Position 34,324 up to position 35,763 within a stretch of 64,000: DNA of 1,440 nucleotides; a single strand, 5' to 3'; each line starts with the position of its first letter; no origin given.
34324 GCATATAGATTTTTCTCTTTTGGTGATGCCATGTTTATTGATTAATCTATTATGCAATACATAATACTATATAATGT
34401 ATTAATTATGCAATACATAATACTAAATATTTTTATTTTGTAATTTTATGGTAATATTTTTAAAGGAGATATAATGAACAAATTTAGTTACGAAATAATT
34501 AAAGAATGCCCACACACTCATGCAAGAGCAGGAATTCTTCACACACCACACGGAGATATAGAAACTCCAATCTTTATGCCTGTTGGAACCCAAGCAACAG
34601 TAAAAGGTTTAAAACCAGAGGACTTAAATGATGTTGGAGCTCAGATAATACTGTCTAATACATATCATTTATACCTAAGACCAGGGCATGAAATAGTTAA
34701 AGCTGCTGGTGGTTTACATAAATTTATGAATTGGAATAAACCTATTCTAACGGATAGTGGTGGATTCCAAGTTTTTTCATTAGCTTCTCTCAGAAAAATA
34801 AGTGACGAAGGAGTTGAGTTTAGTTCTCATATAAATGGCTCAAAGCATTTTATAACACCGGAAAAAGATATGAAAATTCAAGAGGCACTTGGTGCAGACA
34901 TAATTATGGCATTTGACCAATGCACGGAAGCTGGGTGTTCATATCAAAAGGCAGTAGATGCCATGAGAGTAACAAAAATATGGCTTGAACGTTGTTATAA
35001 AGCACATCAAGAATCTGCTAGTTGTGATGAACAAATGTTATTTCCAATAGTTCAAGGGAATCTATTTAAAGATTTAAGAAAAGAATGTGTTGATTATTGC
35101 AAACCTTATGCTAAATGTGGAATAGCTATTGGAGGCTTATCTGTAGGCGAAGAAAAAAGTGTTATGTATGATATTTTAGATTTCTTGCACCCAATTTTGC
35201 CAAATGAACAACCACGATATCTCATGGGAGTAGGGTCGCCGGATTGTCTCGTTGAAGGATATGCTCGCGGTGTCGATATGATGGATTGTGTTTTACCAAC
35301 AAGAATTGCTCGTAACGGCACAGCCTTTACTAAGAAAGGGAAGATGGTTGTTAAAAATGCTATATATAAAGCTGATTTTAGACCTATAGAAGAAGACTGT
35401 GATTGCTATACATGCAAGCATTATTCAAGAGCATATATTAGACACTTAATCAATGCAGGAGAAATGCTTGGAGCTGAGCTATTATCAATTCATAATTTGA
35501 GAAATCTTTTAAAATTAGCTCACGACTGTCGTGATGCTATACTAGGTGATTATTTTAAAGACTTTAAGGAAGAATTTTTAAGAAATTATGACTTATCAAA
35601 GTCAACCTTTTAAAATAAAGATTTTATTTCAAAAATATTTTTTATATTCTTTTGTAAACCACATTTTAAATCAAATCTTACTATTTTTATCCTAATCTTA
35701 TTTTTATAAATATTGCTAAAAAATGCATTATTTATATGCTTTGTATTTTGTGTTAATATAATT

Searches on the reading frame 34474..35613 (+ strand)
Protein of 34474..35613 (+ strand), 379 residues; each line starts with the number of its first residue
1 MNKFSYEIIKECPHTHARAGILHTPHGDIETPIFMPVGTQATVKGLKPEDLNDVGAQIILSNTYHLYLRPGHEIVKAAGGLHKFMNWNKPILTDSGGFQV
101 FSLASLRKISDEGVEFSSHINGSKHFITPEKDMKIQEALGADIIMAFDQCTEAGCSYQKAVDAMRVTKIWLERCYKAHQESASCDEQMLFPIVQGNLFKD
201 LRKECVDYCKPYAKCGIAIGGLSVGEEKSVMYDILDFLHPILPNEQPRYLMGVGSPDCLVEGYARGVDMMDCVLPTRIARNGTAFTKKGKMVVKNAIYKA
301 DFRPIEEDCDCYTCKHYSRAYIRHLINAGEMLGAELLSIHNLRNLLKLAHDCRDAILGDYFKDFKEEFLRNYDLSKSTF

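Call 61: search_protein_families(library=pfam, proteins=[window:34474-35613:+], max_evalue=0.00001)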
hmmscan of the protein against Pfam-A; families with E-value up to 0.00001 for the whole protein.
window:34474-35613:+ (379 aa): 1 family
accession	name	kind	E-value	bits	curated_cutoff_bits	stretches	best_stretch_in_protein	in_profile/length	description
PF01702.25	TGT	-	2.1e-158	527.5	26.3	1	17-372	3-355/357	Queuine tRNA-ribosyltransferase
